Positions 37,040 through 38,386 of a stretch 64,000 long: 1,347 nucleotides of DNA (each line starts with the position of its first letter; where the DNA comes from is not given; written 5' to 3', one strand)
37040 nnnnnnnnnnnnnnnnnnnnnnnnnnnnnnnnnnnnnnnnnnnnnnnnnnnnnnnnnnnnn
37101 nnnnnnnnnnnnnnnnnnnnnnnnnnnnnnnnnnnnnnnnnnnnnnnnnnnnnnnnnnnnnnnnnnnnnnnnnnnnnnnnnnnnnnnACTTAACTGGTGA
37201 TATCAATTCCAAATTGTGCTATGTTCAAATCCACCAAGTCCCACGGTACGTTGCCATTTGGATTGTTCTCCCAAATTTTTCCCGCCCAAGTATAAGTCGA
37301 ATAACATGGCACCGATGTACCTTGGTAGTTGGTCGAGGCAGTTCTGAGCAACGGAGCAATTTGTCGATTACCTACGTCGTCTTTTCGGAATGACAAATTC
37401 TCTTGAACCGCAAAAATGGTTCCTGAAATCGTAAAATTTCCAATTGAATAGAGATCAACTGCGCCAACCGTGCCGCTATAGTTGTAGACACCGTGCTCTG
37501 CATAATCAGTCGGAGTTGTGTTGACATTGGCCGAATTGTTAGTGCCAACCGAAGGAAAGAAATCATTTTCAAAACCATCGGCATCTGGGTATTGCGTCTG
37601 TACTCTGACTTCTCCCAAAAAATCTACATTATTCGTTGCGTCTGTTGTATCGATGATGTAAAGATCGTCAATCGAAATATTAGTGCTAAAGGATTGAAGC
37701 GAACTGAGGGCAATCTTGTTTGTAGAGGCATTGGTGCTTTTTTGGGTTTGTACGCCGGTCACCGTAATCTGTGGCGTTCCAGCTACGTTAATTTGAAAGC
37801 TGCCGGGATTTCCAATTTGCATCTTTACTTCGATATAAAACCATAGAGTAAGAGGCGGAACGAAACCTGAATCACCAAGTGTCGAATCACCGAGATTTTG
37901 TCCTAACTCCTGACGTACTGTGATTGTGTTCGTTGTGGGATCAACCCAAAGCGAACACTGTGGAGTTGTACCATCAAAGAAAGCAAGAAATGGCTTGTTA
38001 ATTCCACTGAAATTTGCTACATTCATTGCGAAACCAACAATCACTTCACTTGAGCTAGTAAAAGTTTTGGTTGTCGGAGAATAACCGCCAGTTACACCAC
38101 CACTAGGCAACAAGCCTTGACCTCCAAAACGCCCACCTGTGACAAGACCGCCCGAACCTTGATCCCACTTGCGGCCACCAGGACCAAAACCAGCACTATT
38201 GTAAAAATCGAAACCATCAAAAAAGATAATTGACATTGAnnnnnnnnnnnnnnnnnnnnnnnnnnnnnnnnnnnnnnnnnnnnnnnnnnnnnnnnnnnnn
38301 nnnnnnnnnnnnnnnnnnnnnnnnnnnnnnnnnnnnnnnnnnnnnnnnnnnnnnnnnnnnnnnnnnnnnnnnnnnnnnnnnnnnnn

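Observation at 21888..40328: ~18.5 kb cassette of about 20 fibre-like genes inserted between the small and large terminase genes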

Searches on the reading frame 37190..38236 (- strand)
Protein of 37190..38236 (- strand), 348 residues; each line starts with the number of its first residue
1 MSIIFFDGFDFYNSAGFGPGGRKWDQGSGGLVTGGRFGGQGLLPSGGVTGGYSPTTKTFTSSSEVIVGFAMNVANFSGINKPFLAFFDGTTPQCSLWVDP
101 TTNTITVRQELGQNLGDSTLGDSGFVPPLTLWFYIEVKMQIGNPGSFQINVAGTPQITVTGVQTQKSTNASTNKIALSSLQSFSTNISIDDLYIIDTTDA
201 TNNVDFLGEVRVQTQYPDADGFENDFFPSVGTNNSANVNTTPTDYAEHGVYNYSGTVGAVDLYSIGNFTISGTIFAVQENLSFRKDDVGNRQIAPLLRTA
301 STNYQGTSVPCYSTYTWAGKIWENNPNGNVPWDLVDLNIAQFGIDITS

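Call 11: search_protein_families(library=phrogs, proteins=[window:37190-38236:-], max_evalue=0.01)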
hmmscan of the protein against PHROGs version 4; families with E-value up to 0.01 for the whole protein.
window:37190-38236:- (348 aa): 2 families
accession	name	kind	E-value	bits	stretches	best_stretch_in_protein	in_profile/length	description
phrog_2448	-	unknown function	2.5e-42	146.3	1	3-346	2-333/335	-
phrog_6368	-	unknown function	5.6e-06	26.8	1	280-344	259-324/328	-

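Call 14: search_protein_families(library=pfam, proteins=[window:37190-38236:-], max_evalue=0.1)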
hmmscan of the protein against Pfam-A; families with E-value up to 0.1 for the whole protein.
window:37190-38236:- (348 aa): 0 families

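Call 22: search_solved_structures(query=window:37190-38236:-, max_evalue=1)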
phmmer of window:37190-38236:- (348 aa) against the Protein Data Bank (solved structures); distinct sequences matched with E-value up to 1: 0.

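Call 31: find_related_loci(query=A1, collection=viral_contigs, flank=10000)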
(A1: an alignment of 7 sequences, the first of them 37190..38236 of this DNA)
Query A1 (348 aa) in viral_contigs; peptide patterns used: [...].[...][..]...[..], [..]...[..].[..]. (x = any residue, [..] = any of these).
140 stretches matched a pattern; 18 encode a relative of the query (tblastn E <= 1e-3); 18 distinct loci.
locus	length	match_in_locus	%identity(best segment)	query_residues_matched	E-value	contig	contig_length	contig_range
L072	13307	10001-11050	62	1-348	1e-135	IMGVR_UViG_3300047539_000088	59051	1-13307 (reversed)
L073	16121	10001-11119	49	1-348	1e-109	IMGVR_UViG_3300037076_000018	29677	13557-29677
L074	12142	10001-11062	50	1-347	3e-108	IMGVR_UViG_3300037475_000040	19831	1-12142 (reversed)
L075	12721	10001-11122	46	1-348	6e-102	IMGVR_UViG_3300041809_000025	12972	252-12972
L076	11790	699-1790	51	1-348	5e-109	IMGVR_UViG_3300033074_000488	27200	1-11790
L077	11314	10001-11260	34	1-348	7e-49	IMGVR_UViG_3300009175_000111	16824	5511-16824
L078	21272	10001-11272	41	1-348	3e-47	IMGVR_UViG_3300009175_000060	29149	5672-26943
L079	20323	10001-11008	42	1-348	1e-69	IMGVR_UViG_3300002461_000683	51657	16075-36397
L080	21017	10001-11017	31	1-348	4e-35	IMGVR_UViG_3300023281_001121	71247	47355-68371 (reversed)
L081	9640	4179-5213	34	1-347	1e-33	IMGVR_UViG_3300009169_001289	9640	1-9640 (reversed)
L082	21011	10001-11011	30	1-348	7e-30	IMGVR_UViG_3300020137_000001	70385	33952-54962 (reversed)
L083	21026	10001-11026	30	1-348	8e-29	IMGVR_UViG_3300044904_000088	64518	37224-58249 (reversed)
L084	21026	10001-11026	29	1-348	5e-31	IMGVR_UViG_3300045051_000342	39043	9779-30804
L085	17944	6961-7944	28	1-346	2e-25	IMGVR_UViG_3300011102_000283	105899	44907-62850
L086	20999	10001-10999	29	1-344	3e-22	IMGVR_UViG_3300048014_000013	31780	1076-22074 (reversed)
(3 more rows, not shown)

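Call 33: search_dna_similar(query=window:37190-38236:-, collection=phages, mode=protein, max_rows=30, max_evalue=0.001)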
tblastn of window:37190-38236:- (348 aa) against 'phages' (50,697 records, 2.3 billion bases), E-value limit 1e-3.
Records with a match: 136; places in all: 162; records where one place covers at least 80% of the query: 124.
Best place of each record, by identity: <60% 136.
By first word of the organism name: Salmonella 86; Escherichia 8; Brevundimonas 5; Sphingomonas 4; Providencia 4; Serratia 4; Tetraselmis 3; Pseudomonas 3; Staphylococcus 2; Chivirus 2; and 12 more.
By host as written in the record: Salmonella enterica subsp. enterica serovar Typhimurium 21; Salmonella enterica 16; - 12; Salmonella sp. 9; Salmonella enterica subsp. enterica serovar Enteritidis 5; Sphingomonas sp. PM2 4; Salmonella gallinarum 4; Tetraselmis viridis Rouch (Chlorophyta) 3; and 48 more.
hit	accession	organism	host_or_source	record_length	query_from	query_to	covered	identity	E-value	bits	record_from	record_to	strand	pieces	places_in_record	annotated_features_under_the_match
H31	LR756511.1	uncultured phage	metagenomic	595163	1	348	100%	34.0%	2e-41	160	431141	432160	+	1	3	record has no annotation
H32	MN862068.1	Brevundimonas phage vB_BsubS-Delta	Brevundimonas subvibrioides ATCC 15264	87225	1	347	100%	31.9%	3e-25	112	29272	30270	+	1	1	hypothetical protein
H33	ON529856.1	Brevundimonas phage vB_BpoS-Leszy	Brevundimonas pondensis LVF1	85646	1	347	100%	31.8%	5e-27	118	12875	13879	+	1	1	hypothetical protein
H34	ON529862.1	Brevundimonas phage vB_BpoS-Poludnitsa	Brevundimonas pondensis LVF1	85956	1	347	100%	31.8%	5e-27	118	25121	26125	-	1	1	hypothetical protein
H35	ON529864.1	Brevundimonas phage vB_BgoS-Fanboy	Brevundimonas goettingensis LVF2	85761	1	347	100%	30.2%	4e-24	109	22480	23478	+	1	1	hypothetical protein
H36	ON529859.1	Brevundimonas phage vB_BgoS-BabaJaga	Brevundimonas goettingensis LVF2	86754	1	347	100%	30.2%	4e-24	109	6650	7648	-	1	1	hypothetical protein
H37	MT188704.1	Mesorhizobium phage Cp1R7A-A1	Mesorhizobium loti R7ANS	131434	1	342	98%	27.0%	2e-14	81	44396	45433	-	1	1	hypothetical protein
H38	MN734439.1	Sphingomonas phage Kharn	Sphingomonas sp. PM2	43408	1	347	100%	25.2%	5e-14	79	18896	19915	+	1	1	hypothetical protein (x2)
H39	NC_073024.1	Sphingomonas phage Kharn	Sphingomonas sp. PM2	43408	1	347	100%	25.2%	5e-14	79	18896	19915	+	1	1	hypothetical protein (x2)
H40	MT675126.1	Providencia phage vB_PreS-PatoteraRojo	Providencia rettgeri B0142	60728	3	344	98%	25.1%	5e-5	51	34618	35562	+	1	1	hypothetical protein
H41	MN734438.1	Sphingomonas phage Lucius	Sphingomonas sp. PM2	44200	1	347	100%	24.7%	2e-14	81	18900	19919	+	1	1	putative tail fiber | hypothetical protein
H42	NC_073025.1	Sphingomonas phage Lucius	Sphingomonas sp. PM2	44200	1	347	100%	24.7%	2e-14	81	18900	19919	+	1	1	putative tail fiber | hypothetical protein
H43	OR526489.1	Salmonella phage STP-3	Salmonella enterica subsp. enterica ...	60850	5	344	98%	25.1%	6e-8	61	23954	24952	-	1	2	hypothetical protein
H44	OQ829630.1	Salmonella phage gd01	Salmonella sp.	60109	5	344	98%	25.1%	1e-7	60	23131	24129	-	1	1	hypothetical protein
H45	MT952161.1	Serratia phage vB_SmaS-Smarc6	Serratia marcescens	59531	5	344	98%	25.1%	1e-7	59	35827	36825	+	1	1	hypothetical protein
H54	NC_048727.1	Salmonella phage Siskin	Salmonella enterica subsp. enterica ...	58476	5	344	98%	24.9%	4e-8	61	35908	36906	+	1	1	hypothetical protein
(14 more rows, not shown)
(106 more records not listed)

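Call 35: get_annotated_region(hit=H54, flank=9000)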
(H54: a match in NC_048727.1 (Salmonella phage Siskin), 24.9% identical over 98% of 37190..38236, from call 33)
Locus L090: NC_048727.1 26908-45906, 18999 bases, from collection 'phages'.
description: Salmonella phage Siskin, complete genome.
organism: Salmonella phage Siskin (NCBI taxid 2316013)
taxonomy: Viruses; Duplodnaviria; Heunggongvirae; Uroviricota; Caudoviricetes; Casjensviridae; Chivirus; Chivirus siskin
host: Salmonella enterica subsp. enterica serovar Typhimurium str. LT2; source: mixed waste water; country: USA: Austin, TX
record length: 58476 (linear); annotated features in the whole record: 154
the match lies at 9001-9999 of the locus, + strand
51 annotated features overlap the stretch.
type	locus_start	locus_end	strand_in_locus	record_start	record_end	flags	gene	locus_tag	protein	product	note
CDS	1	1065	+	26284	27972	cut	-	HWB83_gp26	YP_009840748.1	tail assembly protein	NCBI: YP_009101121.1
regulatory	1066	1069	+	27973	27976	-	-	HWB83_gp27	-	ribosome_binding_site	CPT_Siskin_027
CDS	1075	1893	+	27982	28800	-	-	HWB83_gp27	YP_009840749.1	tail assembly protein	UniRef90: M9NUT0; UniRef90: K4I436; Uncharacterized conserved protein (DUF2163); Phage conserved hypothetical protein ...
regulatory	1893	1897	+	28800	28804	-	-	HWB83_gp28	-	ribosome_binding_site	CPT_Siskin_028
CDS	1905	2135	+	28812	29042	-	-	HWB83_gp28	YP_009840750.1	tail assembly chaperone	signal peptide; NCBI: YP_009101123.1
regulatory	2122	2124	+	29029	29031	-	-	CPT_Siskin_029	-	ribosome_binding_site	CPT_Siskin_029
CDS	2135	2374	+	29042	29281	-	-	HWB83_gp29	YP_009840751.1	tail assembly chaperone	NCBI: YP_009101124.1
regulatory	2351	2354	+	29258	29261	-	-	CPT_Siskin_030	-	ribosome_binding_site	CPT_Siskin_030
CDS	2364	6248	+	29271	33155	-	-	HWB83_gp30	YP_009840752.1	tail protein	NCBI: YP_009101125.1; InterPro:IPR032876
regulatory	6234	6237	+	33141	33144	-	-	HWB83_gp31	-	ribosome_binding_site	CPT_Siskin_031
CDS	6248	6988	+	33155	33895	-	-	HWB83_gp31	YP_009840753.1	tail fiber protein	NCBI: YP_009101126.1; Protein of unknown function (DUF2793)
regulatory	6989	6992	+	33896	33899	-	-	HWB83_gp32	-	ribosome_binding_site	CPT_Siskin_032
CDS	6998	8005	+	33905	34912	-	-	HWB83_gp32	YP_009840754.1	hypothetical protein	-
regulatory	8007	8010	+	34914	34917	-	-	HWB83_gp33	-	ribosome_binding_site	CPT_Siskin_033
CDS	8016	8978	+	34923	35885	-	-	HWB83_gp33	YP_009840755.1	hypothetical protein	-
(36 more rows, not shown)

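Call 36: get_annotated_region(hit=H42, flank=8000)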
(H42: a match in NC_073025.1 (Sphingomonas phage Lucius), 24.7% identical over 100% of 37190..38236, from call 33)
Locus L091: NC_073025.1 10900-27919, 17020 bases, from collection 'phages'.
description: Sphingomonas phage Lucius, complete genome.
organism: Sphingomonas phage Lucius (NCBI taxid 2686313)
taxonomy: Viruses; Duplodnaviria; Heunggongvirae; Uroviricota; Caudoviricetes
host: Sphingomonas sp. PM2; source: wastewater; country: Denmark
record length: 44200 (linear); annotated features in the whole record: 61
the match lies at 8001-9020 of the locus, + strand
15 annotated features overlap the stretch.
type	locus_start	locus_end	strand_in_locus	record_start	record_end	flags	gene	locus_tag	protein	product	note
CDS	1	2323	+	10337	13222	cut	-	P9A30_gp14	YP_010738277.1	tail tape measure protein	product 14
CDS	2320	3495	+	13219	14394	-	-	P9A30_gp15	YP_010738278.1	hypothetical protein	product 15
CDS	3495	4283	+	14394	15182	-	-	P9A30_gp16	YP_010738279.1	virion protein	product 16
CDS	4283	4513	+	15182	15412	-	-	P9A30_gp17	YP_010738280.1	putative structural protein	product 17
CDS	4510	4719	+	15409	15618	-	-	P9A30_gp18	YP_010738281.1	hypothetical protein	product 18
CDS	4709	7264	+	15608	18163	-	-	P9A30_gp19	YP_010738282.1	tail protein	product 19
CDS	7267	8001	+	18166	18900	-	-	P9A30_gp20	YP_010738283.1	hypothetical protein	product 20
CDS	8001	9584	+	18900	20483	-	-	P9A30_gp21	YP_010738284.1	putative tail fiber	product 21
CDS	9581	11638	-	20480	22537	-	-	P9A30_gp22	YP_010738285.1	DNA polymerase B family protein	product 22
CDS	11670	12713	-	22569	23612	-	-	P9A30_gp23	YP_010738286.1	DNA polymerase III beta subunit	product 23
CDS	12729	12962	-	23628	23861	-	-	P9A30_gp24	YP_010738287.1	hypothetical protein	product 24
CDS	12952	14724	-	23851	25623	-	-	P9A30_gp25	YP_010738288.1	DNA helicase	product 25; DNA helicase (ACLAME 43)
CDS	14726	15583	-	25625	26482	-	-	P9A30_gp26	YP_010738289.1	exonuclease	product 26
CDS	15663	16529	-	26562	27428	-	-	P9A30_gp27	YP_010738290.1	single-stranded DNA-binding protein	product 27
CDS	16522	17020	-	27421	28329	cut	-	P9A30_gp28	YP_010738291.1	ATPase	product 28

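Call 51: find_homologous_proteins(query=window:37190-38236:-, max_evalue=0.001)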
Query window:37190-38236:- (348 aa): 85 proteins with E <= 0.001 among 2926 candidates.
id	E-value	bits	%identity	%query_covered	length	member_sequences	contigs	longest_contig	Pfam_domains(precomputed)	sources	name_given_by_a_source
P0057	1.7e-230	782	100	100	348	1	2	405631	-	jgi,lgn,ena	jgi:hypothetical protein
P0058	6.6e-192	655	82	100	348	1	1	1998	-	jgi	jgi:hypothetical protein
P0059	5.9e-189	646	82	100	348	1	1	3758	-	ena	-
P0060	1.0e-177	609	76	100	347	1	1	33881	-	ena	-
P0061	2.2e-173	595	77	100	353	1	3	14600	-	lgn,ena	-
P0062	4.6e-162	557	72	100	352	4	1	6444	-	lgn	-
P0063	2.2e-151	522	76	88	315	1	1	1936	-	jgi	jgi:hypothetical protein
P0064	5.8e-140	485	63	100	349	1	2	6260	-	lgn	-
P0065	1.2e-137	477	64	100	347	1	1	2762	-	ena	-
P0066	2.0e-135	470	62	100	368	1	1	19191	-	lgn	-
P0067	9.4e-135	467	62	100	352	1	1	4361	-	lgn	-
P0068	4.2e-133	462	61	100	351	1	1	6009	-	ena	-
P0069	1.2e-132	461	61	100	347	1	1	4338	-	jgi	jgi:hypothetical protein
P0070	4.6e-132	459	63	100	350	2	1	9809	-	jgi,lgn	jgi:hypothetical protein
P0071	6.3e-132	458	62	100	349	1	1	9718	-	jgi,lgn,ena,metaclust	metaclust:\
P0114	1.1e-74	270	42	100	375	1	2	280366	-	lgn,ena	-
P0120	1.8e-53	200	37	99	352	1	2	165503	-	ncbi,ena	-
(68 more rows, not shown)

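Call 59: predict_structure(alignment_id=A4)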
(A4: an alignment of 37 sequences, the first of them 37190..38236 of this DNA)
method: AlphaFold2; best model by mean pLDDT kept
length: 348 residues; sequences in the alignment: 37
mean_pLDDT: 92.0   pTM: 0.91
mean pLDDT of the five models: 92.0, 91.6, 91.6, 91.6, 90.3
residues with pLDDT >= 90: 269; 70-90: 64; 50-70: 15; < 50: 0
segments of 3 or more residues with pLDDT < 50: none
pLDDT, mean of each block of 10 residues (from residue 1): 91 65 81 90 79 88 98 95 96 97 97 92 98 98 98 98 96 97 92 92 91 94 96 90 71 95 94 93 87 96 96 89 95 95 96
secondary structure, 60 per line:
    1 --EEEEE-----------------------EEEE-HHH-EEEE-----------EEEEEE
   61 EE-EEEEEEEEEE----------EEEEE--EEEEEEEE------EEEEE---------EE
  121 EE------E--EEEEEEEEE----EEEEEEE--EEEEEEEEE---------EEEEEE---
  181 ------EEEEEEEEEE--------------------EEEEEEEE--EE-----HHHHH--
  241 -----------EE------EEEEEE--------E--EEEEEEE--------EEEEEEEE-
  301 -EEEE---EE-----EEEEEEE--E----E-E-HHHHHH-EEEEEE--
elements in order: E3-7 E31-34 E40-43 E55-62 E64-73 E84-88 E91-98 E105-109 E119-122 E132-140 E145-151 E154-162 E172-177 E187-196 E217-224 H234-238 E260-265 E277-283 E292-299 E302-305 E316-322 H334-339 E341-346

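Call 74: find_encoding_contigs(protein=P0120, flank=10000, max_places=1)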
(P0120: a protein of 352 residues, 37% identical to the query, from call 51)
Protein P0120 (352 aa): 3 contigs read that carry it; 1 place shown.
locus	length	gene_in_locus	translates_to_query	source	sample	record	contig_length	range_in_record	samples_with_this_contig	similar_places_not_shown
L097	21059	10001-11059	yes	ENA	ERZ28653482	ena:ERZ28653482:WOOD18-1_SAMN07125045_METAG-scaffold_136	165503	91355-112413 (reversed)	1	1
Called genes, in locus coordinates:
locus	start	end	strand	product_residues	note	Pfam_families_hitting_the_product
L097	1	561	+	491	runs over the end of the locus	-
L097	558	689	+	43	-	-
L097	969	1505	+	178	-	PF05265:DUF723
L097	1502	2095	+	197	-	-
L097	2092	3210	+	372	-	-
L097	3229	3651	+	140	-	-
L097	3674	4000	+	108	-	-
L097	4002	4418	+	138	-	-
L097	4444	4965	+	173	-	PF11053:DNA_Packaging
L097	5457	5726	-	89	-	-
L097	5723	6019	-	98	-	-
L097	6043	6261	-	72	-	-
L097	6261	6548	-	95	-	-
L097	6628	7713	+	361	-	-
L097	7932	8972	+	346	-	-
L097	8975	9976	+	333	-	-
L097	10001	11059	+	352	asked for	-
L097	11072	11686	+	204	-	PF07463:NUMOD4, PF13392:HNH_3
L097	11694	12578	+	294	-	-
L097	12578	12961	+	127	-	PF23140:Gp80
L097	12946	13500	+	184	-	PF22028:DUF6934 (weak)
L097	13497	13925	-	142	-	-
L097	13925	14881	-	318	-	-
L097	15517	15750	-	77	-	-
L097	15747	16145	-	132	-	PF01258:zf-dskA_traR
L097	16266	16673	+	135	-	PF23140:Gp80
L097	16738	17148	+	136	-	-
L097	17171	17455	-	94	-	-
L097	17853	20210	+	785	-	PF02839:CBM_5_12 (faint)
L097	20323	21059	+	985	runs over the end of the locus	PF00754:F5_F8_type_C, PF22633:F5_F8_type_C_2 (faint)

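Call 75: find_encoding_contigs(protein=P0114, flank=10000, max_places=1)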
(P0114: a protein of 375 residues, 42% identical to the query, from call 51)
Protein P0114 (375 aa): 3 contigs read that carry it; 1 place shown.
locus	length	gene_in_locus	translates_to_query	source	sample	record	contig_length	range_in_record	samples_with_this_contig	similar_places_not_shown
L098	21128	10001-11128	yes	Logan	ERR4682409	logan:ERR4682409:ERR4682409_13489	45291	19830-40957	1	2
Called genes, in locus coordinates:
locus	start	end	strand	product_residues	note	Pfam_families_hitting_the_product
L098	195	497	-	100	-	-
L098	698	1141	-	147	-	-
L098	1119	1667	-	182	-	-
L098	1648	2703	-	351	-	PF09414:RNA_ligase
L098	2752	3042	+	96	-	-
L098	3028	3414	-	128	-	-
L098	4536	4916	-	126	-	-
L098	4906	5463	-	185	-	-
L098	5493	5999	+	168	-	PF15891:Nuc_deoxyri_tr2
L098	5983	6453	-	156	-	PF13328:HD_4 (faint)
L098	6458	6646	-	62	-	-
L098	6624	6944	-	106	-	-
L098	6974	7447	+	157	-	-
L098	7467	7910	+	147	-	PF11053:DNA_Packaging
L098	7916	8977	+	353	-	-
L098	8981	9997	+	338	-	-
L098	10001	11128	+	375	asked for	-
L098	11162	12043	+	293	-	-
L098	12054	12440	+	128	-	PF23140:Gp80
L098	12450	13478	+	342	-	-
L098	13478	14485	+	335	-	-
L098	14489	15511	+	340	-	-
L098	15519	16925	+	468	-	-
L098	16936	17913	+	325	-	-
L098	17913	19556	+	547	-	PF18454:Mtd_N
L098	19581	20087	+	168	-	-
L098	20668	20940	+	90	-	-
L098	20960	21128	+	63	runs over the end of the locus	-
